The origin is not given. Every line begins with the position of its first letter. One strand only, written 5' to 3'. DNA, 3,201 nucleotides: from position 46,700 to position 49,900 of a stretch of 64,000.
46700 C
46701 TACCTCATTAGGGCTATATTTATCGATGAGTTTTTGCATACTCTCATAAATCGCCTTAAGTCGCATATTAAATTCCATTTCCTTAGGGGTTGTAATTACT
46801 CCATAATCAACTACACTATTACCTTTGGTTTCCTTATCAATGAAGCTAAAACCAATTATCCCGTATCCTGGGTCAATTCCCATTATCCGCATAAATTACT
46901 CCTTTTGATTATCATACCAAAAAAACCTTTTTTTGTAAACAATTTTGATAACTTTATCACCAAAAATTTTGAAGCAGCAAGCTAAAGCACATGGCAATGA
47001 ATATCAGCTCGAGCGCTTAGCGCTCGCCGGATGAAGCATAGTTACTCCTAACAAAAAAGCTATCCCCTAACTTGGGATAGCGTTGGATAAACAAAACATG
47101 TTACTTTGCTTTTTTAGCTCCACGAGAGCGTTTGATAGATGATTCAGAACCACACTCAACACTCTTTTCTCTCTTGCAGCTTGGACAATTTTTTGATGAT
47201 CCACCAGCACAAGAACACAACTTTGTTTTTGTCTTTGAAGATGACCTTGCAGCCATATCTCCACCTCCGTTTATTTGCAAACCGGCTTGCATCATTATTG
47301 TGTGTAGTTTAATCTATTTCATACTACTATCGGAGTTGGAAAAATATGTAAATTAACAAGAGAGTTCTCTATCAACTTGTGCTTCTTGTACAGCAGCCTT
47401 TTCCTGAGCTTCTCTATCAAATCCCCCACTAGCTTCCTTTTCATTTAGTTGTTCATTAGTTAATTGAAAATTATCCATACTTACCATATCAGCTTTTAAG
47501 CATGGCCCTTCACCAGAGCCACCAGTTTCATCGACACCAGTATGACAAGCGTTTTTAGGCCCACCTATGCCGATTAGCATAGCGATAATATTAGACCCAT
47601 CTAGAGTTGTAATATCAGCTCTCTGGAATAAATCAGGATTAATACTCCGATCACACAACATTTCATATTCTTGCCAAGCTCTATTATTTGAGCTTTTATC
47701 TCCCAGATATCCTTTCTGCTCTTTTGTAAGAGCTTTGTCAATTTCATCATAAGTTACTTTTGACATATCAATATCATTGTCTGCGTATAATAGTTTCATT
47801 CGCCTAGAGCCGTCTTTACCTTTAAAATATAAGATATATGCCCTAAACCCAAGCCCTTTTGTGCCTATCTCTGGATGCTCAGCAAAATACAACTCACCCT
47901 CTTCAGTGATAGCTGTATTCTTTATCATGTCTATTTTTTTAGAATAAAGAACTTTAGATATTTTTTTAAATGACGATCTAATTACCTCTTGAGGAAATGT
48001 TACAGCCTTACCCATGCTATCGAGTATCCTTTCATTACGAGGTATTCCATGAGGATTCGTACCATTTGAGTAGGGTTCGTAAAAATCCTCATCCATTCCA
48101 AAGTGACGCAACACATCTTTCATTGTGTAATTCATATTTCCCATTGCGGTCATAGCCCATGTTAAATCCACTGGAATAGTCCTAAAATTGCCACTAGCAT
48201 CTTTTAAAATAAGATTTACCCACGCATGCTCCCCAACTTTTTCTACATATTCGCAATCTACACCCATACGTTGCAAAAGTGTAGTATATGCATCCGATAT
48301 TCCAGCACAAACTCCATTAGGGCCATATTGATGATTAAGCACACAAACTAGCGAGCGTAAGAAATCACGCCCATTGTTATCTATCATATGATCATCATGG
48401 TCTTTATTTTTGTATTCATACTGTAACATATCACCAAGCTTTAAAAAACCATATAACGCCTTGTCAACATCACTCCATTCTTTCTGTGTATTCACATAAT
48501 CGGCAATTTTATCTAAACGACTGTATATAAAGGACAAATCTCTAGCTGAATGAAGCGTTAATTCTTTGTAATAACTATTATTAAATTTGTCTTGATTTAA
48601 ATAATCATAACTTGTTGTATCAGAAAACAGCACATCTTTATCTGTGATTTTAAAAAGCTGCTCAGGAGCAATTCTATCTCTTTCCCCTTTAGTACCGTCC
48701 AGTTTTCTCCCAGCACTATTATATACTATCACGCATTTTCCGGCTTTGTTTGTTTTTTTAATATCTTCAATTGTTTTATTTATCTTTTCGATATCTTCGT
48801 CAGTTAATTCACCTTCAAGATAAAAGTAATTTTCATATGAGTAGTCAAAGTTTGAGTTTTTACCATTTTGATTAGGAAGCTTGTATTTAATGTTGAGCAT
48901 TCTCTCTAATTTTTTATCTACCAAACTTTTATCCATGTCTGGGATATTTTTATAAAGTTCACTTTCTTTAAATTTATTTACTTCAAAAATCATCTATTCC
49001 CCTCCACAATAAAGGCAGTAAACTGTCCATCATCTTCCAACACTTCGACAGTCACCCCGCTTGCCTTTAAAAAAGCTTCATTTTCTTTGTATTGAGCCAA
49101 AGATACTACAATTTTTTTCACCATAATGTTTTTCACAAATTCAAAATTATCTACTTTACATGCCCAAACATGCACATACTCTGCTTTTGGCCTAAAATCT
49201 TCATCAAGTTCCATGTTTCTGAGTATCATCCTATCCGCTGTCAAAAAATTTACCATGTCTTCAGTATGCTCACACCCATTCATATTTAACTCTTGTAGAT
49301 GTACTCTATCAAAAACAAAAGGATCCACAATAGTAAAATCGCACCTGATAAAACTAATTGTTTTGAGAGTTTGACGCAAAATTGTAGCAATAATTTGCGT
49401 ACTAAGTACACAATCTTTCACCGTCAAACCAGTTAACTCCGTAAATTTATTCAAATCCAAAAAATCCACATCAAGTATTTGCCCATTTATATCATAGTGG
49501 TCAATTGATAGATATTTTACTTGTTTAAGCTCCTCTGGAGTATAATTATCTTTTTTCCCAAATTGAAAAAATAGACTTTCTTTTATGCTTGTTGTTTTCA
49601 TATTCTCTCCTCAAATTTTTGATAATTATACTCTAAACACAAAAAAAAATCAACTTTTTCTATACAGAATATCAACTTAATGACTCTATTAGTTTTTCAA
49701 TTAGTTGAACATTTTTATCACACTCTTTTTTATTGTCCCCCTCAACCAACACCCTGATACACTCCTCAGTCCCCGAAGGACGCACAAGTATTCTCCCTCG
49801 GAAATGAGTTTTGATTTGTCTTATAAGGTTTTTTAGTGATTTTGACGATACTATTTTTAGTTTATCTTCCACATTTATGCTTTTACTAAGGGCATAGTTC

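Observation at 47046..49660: Accessory operon: LRR-like protein + transglutaminase-fold Cys-His-Asp protein + 51-aa Lys/Cys-rich peptide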

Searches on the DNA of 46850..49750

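Call 19: search_rna_families(source=window, start=46850, end=49750, threshold=evalue, max_evalue=5)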
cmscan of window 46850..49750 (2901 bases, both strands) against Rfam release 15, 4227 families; matches with E-value up to 5: 1.
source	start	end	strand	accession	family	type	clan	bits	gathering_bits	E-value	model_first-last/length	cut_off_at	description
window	49563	49662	-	RF04291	mir-368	Gene; miRNA;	CL00149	19.2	58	3.3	1-72/72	no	mir-368 microRNA precursor family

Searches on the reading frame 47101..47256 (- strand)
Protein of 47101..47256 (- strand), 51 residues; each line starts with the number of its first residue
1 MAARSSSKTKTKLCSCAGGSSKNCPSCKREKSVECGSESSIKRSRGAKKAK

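Call 3: search_protein_families(library=pfam, proteins=[window:47101-47256:-], max_evalue=1)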
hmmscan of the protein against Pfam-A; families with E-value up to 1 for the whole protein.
window:47101-47256:- (51 aa): 0 families

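Call 4: search_protein_families(library=ncbifam, proteins=[window:47101-47256:-], max_evalue=1)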
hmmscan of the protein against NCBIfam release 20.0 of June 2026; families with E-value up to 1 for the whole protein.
window:47101-47256:- (51 aa): 0 families

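Call 69: search_protein_families(library=padloc, proteins=[window:47101-47256:-], max_evalue=0.1)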
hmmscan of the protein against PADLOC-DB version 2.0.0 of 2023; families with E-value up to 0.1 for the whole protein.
window:47101-47256:- (51 aa): 0 families
